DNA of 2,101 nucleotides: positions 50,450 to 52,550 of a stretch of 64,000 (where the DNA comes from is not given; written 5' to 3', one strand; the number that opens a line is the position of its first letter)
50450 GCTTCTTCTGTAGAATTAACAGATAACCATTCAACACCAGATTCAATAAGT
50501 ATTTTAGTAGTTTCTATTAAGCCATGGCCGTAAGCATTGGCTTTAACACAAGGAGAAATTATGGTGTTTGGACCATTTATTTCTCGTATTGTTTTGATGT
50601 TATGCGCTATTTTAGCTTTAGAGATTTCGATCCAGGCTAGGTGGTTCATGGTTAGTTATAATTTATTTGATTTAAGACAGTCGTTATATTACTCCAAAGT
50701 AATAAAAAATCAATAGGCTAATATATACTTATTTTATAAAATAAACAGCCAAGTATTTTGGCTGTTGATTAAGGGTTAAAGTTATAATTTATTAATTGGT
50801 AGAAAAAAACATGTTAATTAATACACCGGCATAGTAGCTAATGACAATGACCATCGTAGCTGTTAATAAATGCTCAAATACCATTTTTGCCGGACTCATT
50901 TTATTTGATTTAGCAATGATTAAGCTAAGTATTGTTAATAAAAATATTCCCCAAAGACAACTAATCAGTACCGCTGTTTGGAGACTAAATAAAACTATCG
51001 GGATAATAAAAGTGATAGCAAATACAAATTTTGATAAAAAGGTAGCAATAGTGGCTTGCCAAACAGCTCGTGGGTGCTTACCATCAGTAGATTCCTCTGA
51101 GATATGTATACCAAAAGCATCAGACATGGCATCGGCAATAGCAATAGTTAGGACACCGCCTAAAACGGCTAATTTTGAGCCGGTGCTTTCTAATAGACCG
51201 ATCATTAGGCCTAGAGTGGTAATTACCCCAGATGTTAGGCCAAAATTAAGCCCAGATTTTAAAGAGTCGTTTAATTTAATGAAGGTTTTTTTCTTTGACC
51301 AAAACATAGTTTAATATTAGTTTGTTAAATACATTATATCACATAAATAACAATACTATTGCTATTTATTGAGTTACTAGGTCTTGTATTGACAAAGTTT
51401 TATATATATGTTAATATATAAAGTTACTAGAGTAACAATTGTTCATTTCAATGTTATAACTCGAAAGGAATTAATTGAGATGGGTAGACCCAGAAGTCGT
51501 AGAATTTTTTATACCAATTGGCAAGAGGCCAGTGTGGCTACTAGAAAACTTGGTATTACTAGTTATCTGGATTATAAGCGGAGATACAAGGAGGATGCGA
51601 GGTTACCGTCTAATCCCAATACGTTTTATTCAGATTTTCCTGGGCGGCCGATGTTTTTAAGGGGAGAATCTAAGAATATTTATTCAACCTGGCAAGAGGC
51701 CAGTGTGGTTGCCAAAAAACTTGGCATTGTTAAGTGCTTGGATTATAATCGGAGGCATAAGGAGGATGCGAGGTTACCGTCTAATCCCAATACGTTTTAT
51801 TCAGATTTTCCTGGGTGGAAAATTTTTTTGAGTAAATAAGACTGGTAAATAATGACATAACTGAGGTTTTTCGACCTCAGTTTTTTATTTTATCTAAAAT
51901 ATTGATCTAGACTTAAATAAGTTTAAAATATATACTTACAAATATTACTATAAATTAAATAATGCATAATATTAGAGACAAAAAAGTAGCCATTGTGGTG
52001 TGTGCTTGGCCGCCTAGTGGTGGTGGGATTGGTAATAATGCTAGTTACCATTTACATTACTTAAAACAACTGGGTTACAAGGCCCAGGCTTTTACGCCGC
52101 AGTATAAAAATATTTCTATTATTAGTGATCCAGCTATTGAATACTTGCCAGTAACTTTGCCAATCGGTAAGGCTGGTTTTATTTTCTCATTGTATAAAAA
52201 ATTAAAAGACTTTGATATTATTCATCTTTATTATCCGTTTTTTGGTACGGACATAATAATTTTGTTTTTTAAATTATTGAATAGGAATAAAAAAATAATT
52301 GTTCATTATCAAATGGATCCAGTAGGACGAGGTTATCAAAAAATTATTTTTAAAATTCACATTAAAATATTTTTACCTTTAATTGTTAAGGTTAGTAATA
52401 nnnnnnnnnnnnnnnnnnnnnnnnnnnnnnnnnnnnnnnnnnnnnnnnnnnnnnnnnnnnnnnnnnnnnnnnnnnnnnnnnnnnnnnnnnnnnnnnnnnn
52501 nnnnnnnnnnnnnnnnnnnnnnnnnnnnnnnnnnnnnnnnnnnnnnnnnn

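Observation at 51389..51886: Stand-alone tandem-repeat protein with an integrase-N-terminal-like repeat, driven by a consensus promoter and closed by a strong terminator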

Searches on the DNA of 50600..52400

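Call 85: search_rna_families(source=window, start=50600, end=52400, threshold=evalue, max_evalue=1)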
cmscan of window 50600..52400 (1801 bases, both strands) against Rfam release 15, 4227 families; matches with E-value up to 1: 1.
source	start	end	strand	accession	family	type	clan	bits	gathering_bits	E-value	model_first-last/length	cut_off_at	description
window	51822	51892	+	RF02074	STnc240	Gene; sRNA;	-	27.6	55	0.18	1-77/77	no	Enterobacterial sRNA STnc240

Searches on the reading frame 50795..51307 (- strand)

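Call 13: search_protein_families(library=pfam, proteins=[window:50795-51307:-], max_evalue=0.001)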
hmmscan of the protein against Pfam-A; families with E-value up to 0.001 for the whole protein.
window:50795-51307:- (171 aa): 1 family
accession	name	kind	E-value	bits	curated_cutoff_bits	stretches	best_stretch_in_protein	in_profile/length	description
PF01988.24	VIT1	-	6.2e-07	29.9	28.1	1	81-161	132-213/214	VIT family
